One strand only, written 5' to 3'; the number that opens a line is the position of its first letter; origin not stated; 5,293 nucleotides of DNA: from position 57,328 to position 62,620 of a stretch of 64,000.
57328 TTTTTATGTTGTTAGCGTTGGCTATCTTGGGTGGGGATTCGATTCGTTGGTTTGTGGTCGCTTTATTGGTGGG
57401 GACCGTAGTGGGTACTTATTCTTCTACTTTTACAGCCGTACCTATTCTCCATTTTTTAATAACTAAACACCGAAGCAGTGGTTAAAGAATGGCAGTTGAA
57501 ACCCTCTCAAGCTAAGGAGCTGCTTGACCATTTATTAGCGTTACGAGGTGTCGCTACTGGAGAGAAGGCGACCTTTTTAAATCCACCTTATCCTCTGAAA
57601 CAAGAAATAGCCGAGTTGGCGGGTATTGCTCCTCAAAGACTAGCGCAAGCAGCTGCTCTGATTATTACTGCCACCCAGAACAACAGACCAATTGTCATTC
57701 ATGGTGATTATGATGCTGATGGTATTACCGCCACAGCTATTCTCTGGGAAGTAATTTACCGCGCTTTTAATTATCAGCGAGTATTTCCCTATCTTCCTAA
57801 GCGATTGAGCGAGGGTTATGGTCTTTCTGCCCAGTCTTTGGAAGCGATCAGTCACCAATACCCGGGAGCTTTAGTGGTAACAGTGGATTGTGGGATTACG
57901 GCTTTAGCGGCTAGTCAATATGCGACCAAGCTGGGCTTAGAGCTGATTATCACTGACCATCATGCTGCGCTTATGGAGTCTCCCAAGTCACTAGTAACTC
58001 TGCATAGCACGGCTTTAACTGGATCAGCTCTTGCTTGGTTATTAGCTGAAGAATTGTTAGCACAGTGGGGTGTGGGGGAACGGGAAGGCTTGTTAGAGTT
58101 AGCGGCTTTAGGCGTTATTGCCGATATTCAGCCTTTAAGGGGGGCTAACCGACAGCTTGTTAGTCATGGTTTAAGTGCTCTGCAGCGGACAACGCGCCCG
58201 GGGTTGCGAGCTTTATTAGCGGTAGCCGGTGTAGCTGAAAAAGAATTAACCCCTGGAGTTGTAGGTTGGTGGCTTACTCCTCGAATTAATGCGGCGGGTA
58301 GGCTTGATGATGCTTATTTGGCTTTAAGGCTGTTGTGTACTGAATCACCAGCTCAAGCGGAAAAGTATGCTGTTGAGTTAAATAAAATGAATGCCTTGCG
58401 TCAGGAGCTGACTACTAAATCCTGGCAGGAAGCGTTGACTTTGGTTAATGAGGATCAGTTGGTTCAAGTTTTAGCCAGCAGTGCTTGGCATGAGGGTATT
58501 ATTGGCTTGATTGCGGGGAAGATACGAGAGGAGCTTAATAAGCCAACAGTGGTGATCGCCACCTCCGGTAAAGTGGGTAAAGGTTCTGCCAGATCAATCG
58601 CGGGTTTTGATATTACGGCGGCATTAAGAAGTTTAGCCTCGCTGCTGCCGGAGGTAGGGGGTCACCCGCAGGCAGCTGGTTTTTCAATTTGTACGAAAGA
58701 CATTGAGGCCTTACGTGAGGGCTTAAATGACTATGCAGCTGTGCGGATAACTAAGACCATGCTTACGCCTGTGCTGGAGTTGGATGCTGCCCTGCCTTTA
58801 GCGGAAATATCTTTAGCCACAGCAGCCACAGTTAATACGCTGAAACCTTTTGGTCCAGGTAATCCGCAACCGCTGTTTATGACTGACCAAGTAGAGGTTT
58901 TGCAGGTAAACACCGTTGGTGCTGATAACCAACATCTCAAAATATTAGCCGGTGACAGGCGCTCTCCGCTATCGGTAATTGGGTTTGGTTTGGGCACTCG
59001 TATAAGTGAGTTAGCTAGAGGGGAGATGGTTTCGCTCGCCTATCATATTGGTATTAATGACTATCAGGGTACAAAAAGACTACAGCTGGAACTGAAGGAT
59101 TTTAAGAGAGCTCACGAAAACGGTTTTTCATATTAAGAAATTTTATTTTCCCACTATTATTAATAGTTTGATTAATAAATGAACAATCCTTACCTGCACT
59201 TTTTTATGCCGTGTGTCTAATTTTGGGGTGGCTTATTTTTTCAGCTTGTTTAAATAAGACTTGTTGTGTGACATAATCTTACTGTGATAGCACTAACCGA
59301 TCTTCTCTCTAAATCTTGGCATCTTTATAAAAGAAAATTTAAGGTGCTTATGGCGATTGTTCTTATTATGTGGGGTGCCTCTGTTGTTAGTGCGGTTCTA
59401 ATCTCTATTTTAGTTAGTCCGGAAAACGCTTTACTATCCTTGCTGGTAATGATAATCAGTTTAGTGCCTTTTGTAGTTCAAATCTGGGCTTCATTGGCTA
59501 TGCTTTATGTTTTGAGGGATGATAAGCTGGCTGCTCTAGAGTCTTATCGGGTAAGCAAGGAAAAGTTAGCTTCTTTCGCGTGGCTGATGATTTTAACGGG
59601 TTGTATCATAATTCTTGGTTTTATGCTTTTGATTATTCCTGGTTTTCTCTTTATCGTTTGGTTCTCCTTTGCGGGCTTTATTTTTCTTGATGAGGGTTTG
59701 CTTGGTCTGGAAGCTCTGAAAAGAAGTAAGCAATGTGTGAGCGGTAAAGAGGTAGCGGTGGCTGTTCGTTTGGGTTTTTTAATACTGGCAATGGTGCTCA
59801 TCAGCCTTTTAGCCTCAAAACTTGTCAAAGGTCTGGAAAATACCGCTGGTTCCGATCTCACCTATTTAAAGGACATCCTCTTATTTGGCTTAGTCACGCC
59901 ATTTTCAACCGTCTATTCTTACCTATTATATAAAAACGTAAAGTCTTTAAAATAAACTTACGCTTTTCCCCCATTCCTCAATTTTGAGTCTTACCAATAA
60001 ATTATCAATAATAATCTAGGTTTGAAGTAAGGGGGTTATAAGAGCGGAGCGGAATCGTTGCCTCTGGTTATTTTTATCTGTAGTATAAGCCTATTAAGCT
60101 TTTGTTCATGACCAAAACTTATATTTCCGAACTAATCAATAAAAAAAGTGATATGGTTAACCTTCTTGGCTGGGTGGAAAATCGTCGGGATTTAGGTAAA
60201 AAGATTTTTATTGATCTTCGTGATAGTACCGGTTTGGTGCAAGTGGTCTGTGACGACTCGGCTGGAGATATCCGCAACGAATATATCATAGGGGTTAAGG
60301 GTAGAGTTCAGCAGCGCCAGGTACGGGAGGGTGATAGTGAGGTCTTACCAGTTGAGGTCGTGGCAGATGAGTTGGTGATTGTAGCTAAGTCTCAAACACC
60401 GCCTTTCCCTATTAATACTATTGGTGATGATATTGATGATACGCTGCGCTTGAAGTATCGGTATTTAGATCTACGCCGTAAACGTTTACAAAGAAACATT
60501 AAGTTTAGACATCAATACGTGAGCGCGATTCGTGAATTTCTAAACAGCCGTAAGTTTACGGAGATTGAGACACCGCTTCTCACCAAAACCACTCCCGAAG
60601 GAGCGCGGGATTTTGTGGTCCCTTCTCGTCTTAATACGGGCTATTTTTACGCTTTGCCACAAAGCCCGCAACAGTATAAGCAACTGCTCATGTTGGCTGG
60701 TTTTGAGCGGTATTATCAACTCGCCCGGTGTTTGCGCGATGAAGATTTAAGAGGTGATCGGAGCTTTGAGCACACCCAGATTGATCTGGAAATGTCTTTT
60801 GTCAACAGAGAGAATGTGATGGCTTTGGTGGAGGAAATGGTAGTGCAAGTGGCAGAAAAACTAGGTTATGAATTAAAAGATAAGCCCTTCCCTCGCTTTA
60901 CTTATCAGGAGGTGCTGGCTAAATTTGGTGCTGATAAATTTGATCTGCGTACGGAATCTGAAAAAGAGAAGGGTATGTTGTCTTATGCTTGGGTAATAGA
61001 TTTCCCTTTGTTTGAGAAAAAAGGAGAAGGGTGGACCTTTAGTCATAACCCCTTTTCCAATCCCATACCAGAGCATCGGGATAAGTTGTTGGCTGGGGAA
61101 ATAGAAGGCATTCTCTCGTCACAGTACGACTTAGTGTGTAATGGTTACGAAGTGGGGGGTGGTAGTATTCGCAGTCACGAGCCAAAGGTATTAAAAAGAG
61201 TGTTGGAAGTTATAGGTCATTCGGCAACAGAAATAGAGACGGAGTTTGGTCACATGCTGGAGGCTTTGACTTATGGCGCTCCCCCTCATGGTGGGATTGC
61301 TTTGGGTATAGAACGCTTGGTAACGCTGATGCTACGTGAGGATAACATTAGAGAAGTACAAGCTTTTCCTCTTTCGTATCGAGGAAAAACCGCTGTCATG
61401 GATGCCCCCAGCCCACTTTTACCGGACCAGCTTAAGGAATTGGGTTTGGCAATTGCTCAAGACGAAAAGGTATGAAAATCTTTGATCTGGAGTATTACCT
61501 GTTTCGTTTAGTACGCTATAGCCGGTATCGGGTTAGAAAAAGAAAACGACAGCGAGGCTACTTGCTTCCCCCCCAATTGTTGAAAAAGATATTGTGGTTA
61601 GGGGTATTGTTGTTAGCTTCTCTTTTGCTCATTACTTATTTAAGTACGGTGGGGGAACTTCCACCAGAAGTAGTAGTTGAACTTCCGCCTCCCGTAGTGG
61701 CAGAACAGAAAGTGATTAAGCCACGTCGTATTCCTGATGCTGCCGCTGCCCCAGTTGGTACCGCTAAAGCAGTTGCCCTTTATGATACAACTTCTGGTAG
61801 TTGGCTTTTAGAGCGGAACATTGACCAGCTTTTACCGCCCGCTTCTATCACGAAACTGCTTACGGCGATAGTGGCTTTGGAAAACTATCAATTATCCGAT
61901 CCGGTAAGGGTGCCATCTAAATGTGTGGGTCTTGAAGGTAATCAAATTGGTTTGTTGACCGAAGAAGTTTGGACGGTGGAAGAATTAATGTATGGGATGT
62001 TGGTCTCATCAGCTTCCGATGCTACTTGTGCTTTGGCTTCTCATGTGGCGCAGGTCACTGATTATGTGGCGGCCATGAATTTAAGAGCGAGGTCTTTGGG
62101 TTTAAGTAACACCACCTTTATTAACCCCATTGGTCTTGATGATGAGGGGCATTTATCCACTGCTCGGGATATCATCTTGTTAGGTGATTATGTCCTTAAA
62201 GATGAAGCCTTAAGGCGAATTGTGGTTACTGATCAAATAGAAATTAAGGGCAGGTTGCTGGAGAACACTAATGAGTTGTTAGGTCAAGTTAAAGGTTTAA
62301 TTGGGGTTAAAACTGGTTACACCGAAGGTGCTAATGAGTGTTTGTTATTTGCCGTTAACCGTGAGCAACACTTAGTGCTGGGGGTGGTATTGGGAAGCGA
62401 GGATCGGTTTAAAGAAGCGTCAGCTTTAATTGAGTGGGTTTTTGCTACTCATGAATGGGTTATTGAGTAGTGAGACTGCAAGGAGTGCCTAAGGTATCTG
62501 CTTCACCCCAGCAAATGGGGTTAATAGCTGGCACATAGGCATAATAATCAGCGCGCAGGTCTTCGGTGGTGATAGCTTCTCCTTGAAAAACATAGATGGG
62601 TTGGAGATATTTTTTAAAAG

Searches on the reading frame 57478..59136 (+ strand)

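Call 37: search_protein_families(library=pfam, proteins=[window:57478-59136:+], max_evalue=0.001)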
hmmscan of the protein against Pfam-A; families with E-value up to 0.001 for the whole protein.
window:57478-59136:+ (552 aa): 3 families
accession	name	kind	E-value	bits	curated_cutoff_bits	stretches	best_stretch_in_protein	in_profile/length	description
PF17768.7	RecJ_OB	-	3.3e-28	98.3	27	1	435-541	1-107/107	RecJ OB domain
PF01368.27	DHH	-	1.3e-16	61.5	28.1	1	72-191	2-103/125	DHH family, N-terminal domain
PF02272.25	DHHA1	-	9.6e-15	55.3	25.9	1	331-419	8-99/102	DHHA1 domain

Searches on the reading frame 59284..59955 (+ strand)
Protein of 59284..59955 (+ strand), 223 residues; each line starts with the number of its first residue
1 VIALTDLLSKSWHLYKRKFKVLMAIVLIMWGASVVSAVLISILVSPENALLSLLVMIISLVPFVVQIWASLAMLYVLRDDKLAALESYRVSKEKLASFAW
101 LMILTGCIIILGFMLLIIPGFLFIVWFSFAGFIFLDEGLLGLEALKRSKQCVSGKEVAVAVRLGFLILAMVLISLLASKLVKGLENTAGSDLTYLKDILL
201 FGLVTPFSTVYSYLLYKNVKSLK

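Call 89: search_protein_families(library=pfam, proteins=[window:59284-59955:+], max_evalue=0.01)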
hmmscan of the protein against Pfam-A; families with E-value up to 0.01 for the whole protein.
window:59284-59955:+ (223 aa): 1 family
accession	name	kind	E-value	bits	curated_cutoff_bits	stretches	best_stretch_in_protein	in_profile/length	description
PF06790.16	UPF0259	-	1.1e-07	32.4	31.4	1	74-181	108-216/248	Uncharacterised protein family (UPF0259)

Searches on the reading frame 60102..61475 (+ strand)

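Call 89: search_protein_families(library=pfam, proteins=[window:60102-61475:+], max_evalue=0.01)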
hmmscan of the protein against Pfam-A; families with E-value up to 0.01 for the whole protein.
window:60102-61475:+ (457 aa): 2 families
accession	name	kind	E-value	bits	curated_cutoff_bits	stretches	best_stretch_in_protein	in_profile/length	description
PF00152.25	tRNA-synt_2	-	3.7e-107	358.4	25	1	114-424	3-306/308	tRNA synthetases class II (D, K and N)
PF01336.31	tRNA_anti-codon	-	7.8e-13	48.6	27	1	19-93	1-74/75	OB-fold nucleic acid binding domain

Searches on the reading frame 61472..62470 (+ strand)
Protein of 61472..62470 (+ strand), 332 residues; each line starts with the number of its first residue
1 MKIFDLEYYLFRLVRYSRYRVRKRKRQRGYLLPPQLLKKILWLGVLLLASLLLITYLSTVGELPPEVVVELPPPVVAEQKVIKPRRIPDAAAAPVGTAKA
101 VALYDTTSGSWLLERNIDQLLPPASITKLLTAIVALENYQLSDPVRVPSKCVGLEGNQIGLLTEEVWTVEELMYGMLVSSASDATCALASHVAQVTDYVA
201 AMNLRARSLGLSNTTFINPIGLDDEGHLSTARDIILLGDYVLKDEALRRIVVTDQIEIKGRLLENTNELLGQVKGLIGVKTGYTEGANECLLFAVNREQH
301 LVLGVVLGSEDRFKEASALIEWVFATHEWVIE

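Call 89: search_protein_families(library=pfam, proteins=[window:61472-62470:+], max_evalue=0.01)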
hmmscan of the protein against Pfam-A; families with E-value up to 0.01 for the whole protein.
window:61472-62470:+ (332 aa): 3 families
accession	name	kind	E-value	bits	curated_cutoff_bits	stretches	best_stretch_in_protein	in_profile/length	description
PF00768.25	Peptidase_S11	-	5e-43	147.7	27.6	1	92-309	6-237/239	D-alanyl-D-alanine carboxypeptidase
PF13354.11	Beta-lactamase2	-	2.5e-07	30.7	22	1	101-247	2-152/214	Beta-lactamase enzyme family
PF02113.21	Peptidase_S13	-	0.0009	18.5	22.8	1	96-138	16-58/444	D-Ala-D-Ala carboxypeptidase 3 (S13) family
